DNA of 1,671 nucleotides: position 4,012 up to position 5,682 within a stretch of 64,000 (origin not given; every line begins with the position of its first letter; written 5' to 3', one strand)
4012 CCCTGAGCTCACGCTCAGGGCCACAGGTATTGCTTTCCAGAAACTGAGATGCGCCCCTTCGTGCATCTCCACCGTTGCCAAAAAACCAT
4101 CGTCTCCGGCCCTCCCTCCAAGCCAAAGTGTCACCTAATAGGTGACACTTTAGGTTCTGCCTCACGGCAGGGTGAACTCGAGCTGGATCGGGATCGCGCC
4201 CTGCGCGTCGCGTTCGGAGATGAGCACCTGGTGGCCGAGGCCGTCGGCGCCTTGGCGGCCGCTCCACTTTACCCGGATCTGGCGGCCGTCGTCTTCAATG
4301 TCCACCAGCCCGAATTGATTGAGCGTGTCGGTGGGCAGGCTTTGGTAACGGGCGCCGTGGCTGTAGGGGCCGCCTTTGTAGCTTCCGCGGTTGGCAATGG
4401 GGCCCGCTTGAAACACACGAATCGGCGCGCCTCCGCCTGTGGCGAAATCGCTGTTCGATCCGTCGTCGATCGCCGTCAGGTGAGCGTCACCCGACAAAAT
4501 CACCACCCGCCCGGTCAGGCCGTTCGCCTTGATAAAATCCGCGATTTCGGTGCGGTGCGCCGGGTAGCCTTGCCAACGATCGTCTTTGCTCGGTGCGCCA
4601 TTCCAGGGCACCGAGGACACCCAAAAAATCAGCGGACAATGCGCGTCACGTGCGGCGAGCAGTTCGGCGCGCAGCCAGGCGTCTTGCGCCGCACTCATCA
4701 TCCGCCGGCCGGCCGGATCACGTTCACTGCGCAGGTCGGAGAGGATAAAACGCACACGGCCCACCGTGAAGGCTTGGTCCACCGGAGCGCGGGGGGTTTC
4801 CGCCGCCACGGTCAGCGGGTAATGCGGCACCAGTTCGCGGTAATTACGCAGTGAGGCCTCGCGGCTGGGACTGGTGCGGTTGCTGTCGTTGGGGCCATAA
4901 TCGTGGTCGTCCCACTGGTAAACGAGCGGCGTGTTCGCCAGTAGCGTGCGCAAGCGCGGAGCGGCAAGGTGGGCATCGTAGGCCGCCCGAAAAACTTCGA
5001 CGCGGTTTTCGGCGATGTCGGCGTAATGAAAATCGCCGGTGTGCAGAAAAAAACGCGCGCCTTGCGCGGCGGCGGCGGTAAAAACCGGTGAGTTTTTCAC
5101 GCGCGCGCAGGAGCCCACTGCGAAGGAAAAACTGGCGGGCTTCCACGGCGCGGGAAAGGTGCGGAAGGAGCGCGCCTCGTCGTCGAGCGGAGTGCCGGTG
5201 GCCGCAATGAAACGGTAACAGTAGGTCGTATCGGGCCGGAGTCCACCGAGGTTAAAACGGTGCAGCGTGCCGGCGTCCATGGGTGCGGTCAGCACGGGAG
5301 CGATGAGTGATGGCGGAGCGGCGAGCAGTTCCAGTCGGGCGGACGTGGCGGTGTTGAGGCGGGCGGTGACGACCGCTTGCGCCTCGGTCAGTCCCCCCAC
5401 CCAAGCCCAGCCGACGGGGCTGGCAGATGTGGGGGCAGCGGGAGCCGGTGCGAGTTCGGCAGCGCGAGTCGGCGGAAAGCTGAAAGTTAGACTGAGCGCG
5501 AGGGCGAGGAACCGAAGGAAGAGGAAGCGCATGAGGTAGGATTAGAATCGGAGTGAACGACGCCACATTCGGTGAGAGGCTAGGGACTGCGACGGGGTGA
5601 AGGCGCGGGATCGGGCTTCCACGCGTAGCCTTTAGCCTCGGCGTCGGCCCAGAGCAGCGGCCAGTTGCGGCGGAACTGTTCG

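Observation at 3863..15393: MITE with TIRs and 8-9 bp target duplications that carries a REP inverted pair inside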

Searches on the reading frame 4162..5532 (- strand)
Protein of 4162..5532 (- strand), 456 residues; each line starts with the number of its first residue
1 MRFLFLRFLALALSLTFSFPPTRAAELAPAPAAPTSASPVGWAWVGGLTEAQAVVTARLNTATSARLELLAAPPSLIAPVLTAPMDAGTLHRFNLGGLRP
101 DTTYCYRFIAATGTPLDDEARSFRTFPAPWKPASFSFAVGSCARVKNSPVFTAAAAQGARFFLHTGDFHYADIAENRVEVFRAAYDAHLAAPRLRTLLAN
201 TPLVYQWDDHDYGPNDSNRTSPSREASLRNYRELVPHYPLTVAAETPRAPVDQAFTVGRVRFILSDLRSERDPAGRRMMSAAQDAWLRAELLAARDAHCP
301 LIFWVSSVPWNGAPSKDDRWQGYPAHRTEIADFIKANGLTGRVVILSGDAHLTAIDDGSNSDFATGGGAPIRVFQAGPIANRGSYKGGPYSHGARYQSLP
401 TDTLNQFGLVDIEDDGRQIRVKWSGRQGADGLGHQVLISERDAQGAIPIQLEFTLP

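Call 44: find_homologous_proteins(query=window:4162-5532:-, max_evalue=1e-30)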
Query window:4162-5532:- (456 aa): 2036 proteins with E <= 1e-30 among 8000 candidates; the best 120 are listed.
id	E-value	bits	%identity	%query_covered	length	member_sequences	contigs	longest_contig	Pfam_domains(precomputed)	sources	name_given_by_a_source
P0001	1.1e-256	870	85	100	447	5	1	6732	PF09423.16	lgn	-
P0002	2.7e-252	856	85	100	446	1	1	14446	PF09423.16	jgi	jgi:alkaline phosphatase D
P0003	4.3e-252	855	89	92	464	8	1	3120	PF09423.16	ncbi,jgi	jgi:phosphodiesterase/alkaline phosphatase D-like protein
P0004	2.1e-249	846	83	100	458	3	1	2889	PF09423.16,PF16656.12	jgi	jgi:alkaline phosphatase D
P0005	2.3e-249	846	82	100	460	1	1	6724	PF09423.16,PF16656.12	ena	-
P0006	2.4e-249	846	82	100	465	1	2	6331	PF09423.16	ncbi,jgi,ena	jgi:alkaline phosphatase D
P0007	5.2e-247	838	80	100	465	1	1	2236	PF09423.16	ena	-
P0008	7.7e-247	838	82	100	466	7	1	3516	PF09423.16,PF16656.12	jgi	jgi:alkaline phosphatase D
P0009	2.0e-224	764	75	100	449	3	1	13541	PF09423.16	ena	-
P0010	1.3e-220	751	77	92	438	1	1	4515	PF09423.16,PF16656.12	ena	-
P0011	3.6e-215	733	74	95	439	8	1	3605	PF09423.16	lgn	-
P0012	2.1e-214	731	76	94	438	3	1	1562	PF09423.16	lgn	-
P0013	3.0e-214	730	75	92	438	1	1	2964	PF09423.16,PF16656.12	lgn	-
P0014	4.0e-214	730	76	92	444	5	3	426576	PF09423.16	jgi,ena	-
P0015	2.0e-213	727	75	93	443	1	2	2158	PF09423.16,PF16656.12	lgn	-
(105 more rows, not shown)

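Call 45: find_encoding_contigs(protein=P0002, flank=3000, max_places=3)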
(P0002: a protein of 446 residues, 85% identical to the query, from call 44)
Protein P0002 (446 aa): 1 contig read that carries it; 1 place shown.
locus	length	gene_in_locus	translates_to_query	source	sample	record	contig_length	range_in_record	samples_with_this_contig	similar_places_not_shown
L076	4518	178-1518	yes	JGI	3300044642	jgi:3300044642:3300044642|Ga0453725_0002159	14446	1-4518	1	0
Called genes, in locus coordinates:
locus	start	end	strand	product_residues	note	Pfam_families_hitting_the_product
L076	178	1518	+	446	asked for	PF09423:PhoD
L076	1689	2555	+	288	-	PF03690:MYG1_exonuc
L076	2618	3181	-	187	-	PF02441:Flavoprotein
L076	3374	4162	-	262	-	PF02548:Pantoate_transf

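Call 46: find_encoding_contigs(protein=P0001, flank=3000, max_places=3)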
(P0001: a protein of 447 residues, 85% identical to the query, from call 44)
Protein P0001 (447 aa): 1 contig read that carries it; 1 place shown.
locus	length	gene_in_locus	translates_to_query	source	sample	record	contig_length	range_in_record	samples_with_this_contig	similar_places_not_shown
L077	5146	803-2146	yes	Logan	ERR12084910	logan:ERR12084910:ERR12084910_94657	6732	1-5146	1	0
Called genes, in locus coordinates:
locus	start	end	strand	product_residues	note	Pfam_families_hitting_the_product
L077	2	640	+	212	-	?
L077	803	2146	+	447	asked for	PF09423:PhoD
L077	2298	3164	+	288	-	PF03690:MYG1_exonuc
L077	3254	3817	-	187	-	PF02441:Flavoprotein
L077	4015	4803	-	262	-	PF02548:Pantoate_transf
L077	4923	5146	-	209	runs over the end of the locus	PF00657:Lipase_GDSL, PF13472:Lipase_GDSL_2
